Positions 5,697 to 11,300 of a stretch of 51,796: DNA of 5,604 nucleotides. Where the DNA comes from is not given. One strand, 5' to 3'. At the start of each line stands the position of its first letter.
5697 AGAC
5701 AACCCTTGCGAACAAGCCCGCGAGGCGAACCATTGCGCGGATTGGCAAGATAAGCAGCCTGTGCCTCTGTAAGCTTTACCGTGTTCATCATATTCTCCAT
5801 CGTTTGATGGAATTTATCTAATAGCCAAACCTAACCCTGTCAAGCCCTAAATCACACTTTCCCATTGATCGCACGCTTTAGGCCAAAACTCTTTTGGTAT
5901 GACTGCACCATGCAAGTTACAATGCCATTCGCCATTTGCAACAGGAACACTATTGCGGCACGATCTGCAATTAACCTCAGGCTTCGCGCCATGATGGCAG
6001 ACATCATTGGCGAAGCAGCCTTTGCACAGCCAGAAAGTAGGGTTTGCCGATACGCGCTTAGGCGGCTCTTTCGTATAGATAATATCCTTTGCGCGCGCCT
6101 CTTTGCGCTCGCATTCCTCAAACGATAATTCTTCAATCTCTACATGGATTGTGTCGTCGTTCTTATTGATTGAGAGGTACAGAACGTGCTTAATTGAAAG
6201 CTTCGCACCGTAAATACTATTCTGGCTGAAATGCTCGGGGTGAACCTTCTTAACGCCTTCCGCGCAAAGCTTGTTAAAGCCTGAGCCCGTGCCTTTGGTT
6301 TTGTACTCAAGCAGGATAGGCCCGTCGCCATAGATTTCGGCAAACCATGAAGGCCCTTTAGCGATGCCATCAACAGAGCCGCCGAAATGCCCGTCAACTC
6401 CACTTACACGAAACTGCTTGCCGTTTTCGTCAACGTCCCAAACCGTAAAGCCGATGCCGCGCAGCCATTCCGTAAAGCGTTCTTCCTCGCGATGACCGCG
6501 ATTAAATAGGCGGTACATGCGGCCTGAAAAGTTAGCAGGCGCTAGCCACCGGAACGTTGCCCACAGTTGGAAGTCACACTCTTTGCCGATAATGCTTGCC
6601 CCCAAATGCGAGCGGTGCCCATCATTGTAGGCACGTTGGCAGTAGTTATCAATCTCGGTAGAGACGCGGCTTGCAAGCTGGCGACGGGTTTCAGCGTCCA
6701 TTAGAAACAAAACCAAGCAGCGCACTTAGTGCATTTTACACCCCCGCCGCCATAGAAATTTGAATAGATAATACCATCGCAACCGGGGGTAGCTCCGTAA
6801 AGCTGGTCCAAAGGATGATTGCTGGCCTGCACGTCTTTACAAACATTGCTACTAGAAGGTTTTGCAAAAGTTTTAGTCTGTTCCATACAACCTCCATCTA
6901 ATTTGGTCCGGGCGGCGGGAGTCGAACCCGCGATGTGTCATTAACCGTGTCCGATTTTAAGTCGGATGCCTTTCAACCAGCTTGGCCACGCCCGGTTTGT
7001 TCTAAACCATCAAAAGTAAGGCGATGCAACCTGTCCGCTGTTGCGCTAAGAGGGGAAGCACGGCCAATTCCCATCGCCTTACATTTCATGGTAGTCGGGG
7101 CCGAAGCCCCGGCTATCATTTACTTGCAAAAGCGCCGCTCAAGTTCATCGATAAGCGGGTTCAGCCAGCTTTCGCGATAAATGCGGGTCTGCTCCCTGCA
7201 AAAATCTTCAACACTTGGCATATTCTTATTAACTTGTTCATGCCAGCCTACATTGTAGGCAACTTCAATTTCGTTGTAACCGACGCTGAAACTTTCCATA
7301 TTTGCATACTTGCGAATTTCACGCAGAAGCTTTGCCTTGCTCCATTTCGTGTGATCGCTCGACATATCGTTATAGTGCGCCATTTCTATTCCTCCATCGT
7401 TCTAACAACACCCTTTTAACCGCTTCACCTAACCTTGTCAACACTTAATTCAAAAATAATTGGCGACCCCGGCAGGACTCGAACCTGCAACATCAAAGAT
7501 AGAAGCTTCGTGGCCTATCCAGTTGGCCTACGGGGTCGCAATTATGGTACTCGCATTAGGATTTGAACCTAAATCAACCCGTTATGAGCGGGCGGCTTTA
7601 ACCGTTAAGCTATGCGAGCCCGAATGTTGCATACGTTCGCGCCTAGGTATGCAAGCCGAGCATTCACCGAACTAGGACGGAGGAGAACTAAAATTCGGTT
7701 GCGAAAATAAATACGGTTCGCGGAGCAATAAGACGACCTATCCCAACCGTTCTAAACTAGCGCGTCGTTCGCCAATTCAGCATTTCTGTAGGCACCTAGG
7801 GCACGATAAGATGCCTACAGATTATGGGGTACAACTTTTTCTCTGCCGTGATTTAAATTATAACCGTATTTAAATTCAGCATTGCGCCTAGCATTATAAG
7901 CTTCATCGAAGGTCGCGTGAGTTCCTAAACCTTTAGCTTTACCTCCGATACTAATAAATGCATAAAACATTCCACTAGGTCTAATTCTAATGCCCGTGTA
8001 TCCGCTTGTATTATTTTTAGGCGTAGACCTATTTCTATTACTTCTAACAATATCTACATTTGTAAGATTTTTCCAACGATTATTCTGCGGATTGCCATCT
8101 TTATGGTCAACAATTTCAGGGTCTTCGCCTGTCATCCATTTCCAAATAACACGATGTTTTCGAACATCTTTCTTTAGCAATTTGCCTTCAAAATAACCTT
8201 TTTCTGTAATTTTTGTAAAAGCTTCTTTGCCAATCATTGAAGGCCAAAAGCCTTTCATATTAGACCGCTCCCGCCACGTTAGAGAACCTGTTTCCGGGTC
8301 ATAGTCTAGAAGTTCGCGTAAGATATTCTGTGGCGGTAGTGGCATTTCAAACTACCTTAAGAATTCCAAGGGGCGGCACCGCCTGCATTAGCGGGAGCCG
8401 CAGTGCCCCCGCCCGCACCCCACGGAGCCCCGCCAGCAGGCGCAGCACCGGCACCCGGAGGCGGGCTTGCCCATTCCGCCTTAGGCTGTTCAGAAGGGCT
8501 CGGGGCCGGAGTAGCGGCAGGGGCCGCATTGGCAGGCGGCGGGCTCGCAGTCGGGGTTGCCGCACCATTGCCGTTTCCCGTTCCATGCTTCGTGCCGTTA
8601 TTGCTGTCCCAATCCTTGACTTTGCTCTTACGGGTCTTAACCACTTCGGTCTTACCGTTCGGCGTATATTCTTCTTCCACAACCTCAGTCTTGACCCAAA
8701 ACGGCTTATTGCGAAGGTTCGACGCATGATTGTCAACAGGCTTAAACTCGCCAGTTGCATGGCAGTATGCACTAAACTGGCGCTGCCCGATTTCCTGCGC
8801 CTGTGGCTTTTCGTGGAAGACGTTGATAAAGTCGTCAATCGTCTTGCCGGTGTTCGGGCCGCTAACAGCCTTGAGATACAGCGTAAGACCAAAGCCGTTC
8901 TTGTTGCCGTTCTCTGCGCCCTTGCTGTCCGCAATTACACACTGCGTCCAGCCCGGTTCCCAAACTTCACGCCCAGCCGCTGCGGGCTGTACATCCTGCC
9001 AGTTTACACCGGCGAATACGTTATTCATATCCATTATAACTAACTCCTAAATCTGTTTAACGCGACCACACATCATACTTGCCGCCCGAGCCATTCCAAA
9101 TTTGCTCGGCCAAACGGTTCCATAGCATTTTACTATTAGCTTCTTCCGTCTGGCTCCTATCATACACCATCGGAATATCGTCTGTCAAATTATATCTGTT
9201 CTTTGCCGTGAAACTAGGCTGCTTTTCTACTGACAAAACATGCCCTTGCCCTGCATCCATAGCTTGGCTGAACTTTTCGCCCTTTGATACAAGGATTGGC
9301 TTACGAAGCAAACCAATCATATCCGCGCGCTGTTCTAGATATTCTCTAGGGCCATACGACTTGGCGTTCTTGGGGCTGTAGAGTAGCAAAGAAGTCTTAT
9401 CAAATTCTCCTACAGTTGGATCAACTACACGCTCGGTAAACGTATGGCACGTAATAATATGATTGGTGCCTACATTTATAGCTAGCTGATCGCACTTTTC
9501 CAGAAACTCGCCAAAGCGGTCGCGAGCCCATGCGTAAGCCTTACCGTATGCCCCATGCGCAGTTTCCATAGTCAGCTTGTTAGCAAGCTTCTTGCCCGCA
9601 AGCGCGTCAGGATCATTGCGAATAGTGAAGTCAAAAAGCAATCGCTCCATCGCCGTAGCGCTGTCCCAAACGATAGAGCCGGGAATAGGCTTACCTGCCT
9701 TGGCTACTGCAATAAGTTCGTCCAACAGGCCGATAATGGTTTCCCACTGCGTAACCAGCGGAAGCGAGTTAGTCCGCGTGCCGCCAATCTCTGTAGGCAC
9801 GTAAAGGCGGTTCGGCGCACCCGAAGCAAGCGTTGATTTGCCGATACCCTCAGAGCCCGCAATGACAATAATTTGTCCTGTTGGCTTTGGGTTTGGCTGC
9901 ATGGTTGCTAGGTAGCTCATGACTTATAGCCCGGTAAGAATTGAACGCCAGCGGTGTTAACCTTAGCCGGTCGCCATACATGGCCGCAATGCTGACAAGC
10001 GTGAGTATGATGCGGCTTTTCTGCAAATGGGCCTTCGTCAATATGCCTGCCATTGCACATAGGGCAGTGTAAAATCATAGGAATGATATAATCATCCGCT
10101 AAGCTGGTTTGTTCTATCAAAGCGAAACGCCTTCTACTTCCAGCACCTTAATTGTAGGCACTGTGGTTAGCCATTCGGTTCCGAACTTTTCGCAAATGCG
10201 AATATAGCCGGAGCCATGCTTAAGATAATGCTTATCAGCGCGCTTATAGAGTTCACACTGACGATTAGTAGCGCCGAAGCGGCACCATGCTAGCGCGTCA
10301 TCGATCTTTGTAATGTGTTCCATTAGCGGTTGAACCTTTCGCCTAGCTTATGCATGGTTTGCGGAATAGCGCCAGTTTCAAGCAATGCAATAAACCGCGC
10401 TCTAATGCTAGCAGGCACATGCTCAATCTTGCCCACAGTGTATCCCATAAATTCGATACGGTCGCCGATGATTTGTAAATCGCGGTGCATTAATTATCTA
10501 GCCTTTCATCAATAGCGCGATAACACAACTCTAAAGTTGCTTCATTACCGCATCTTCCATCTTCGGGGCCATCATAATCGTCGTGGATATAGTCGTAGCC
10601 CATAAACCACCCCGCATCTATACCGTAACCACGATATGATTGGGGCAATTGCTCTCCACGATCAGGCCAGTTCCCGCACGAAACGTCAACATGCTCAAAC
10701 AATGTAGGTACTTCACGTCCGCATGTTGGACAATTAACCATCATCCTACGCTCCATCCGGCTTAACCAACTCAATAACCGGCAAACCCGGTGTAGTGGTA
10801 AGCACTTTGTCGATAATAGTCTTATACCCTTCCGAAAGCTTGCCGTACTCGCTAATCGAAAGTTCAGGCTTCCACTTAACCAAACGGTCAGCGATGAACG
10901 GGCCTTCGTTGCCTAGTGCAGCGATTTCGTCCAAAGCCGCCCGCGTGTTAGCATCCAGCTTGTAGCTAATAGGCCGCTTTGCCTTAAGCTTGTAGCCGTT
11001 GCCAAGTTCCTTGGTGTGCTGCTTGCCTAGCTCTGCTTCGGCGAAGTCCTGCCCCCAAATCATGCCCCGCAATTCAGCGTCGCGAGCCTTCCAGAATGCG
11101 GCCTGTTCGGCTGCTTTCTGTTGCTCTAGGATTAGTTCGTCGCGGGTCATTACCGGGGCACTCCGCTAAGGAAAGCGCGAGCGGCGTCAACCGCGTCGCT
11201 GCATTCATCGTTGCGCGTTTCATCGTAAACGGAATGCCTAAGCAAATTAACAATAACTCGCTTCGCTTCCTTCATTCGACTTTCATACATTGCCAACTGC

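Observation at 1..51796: Hyper-abundant, orientation-independent 8-mer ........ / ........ saturating the phage backbone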

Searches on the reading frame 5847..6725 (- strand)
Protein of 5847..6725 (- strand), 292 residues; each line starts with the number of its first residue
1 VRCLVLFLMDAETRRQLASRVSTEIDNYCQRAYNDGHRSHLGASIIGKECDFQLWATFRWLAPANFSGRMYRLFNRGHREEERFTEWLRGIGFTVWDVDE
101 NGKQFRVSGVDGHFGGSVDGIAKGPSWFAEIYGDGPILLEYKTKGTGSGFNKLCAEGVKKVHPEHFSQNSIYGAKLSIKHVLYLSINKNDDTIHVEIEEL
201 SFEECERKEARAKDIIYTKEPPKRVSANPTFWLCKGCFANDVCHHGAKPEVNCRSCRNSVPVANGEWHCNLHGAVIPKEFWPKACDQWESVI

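Call 45: search_protein_families(library=phrogs, proteins=[window:5847-6725:-], max_evalue=0.00001)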
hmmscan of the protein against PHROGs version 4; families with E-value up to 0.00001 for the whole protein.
window:5847-6725:- (292 aa): 2 families
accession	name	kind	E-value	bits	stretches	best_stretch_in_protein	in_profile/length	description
phrog_1990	-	DNA, RNA and nucleotide metabolism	4.8e-94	316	1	10-289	6-282/290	Cas4-domain exonuclease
phrog_1706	-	DNA, RNA and nucleotide metabolism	2.2e-07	31.7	1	103-247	111-246/293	CRISPR/Cas system associated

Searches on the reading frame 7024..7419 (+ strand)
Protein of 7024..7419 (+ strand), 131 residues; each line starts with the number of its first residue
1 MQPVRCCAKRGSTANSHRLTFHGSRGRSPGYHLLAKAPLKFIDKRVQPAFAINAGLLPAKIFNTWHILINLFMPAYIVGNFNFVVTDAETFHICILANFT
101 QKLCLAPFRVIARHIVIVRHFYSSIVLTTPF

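Call 79: search_protein_families(library=phrogs, proteins=[window:7024-7419:+], max_evalue=0.0001)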
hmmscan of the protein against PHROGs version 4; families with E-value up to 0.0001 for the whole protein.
window:7024-7419:+ (131 aa): 0 families

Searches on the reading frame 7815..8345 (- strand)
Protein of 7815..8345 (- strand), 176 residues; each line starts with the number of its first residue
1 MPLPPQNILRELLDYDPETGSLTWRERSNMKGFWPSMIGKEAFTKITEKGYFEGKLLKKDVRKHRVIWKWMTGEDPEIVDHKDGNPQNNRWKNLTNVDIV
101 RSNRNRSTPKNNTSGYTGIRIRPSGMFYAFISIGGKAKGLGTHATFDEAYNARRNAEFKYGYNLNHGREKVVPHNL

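Call 45: search_protein_families(library=phrogs, proteins=[window:7815-8345:-], max_evalue=0.00001)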
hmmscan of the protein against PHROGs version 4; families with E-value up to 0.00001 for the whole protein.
window:7815-8345:- (176 aa): 7 families
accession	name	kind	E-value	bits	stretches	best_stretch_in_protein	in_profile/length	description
phrog_99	-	DNA, RNA and nucleotide metabolism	2.2e-51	176.7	1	3-169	108-269/383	HNH endonuclease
phrog_4578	-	DNA, RNA and nucleotide metabolism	1.4e-21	77.7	1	55-169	6-123/130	HNH endonuclease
phrog_3593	-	DNA, RNA and nucleotide metabolism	2.5e-09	38.1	1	44-156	76-192/210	HNH endonuclease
phrog_374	-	DNA, RNA and nucleotide metabolism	4.2e-09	36.8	1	80-171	327-419/617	HNH endonuclease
phrog_959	-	DNA, RNA and nucleotide metabolism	1.7e-08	35.3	1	44-98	37-98/138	HNH endonuclease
phrog_59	-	DNA, RNA and nucleotide metabolism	2.2e-06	28.3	1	49-94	174-223/423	HNH endonuclease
phrog_1891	-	DNA, RNA and nucleotide metabolism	7e-06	26.7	1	43-118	144-227/255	HNH endonuclease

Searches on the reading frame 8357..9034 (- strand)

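Call 79: search_protein_families(library=phrogs, proteins=[window:8357-9034:-], max_evalue=0.0001)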
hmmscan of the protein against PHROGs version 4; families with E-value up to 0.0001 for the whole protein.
window:8357-9034:- (225 aa): 3 families
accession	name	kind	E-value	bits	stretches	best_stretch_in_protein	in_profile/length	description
phrog_6015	-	DNA, RNA and nucleotide metabolism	9.2e-18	65.8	1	13-224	10-217/273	single strand DNA binding protein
phrog_13350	-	unknown function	4.9e-11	43.7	1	14-186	13-185/302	-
phrog_2300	-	unknown function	7e-10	40.2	1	26-210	50-219/347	-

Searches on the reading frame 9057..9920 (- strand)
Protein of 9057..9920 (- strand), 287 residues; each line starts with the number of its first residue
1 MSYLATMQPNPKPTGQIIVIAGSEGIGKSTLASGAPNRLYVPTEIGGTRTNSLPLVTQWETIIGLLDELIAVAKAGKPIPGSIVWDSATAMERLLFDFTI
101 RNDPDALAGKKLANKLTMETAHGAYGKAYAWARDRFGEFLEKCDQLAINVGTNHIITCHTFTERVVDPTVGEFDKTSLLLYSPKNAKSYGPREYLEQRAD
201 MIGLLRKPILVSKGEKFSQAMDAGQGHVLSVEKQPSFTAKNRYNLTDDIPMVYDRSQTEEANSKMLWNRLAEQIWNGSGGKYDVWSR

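Call 45: search_protein_families(library=phrogs, proteins=[window:9057-9920:-], max_evalue=0.00001)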
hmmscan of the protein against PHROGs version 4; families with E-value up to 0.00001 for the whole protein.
window:9057-9920:- (287 aa): 1 family
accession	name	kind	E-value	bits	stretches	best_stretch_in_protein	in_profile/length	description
phrog_124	-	DNA, RNA and nucleotide metabolism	1.6e-19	71.6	1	9-249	37-242/382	Sak4-like ssDNA annealing protein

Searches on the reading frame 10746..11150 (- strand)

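Call 45: search_protein_families(library=phrogs, proteins=[window:10746-11150:-], max_evalue=0.00001)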
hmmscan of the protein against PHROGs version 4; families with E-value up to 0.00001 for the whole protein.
window:10746-11150:- (134 aa): 1 family
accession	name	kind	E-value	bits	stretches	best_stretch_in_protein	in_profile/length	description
phrog_2480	-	unknown function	1e-26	94.8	1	1-132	22-149/152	-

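Call 51: search_protein_families(library=pfam, proteins=[window:10746-11150:-], max_evalue=0.01)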
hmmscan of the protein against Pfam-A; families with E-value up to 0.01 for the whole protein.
window:10746-11150:- (134 aa): 1 family
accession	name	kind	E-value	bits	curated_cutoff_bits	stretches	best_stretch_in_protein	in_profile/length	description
PF23791.1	DUF7173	-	2.7e-30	105.7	27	1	1-132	13-142/145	Family of unknown function (DUF7173)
